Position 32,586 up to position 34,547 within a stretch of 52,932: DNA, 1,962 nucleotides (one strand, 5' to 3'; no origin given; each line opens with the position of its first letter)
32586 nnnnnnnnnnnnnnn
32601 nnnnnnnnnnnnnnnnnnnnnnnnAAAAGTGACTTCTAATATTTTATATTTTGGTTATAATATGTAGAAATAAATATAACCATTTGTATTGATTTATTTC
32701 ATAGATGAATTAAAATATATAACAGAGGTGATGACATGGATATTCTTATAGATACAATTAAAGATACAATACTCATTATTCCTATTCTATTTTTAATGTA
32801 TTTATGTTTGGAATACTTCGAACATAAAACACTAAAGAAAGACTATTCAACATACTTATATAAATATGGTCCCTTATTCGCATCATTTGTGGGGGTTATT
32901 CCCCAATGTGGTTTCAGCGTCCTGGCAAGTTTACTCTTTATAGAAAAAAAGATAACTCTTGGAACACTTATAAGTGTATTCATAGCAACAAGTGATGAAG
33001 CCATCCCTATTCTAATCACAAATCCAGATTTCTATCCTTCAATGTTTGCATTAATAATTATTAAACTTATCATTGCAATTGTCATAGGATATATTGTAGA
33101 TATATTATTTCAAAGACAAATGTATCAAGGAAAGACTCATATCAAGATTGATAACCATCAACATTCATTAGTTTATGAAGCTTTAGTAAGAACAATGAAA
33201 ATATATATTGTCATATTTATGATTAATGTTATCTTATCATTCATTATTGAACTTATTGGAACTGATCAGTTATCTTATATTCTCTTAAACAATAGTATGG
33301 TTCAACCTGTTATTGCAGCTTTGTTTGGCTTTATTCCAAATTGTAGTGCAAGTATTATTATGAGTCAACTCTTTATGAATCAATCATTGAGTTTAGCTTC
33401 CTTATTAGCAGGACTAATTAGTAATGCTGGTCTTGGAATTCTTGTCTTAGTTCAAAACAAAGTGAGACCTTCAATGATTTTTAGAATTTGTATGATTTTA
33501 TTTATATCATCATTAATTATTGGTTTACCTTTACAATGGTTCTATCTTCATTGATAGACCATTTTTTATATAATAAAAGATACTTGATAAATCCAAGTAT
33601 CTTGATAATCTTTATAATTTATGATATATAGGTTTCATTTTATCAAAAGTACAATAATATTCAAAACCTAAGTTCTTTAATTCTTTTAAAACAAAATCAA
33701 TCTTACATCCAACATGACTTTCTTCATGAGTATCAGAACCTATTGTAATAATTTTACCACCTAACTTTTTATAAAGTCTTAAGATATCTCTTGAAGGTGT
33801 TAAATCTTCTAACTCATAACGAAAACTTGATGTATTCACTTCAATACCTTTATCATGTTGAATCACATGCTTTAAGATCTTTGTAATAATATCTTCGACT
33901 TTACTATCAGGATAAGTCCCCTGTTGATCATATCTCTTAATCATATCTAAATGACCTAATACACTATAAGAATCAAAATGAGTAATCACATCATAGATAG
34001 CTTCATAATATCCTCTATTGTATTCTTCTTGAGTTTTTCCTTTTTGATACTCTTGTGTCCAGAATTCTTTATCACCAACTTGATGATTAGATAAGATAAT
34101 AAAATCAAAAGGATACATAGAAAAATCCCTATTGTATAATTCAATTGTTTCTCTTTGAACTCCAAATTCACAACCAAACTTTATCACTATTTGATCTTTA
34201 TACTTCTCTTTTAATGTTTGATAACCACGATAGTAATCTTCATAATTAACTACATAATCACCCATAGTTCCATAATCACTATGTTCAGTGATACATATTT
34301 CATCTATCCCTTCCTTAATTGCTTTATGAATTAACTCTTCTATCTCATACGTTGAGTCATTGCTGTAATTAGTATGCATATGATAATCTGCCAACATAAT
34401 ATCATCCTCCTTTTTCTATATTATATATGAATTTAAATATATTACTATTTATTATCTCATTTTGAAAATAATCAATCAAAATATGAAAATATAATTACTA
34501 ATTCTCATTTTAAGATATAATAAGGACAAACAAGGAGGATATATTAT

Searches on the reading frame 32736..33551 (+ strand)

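Call 47: search_protein_families(library=pfam, proteins=[window:32736-33551:+], max_evalue=0.001)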
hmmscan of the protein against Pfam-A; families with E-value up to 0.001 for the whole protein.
window:32736-33551:+ (272 aa): 1 family
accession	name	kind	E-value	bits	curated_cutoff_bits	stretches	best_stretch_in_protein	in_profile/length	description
PF11449.14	ArsP_2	-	1.3e-20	74.3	32.5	2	17-173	23-179/359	Putative, 10TM heavy-metal exporter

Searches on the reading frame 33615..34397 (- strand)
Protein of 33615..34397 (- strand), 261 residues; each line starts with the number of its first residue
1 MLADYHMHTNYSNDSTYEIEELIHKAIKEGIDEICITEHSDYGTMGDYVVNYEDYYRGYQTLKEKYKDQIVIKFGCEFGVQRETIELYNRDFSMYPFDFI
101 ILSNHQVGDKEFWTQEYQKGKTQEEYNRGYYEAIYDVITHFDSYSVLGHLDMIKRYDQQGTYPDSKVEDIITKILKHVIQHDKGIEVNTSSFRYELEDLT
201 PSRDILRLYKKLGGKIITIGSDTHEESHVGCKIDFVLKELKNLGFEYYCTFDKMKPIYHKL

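Call 71: search_protein_families(library=pfam, proteins=[window:33615-34397:-], max_evalue=0.00001)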
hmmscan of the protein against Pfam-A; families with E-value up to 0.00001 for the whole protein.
window:33615-34397:- (261 aa): 1 family
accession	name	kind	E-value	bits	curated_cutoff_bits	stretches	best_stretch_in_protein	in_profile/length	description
PF02811.25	PHP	-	6.7e-31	108.3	26.4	1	4-190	1-164/164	PHP domain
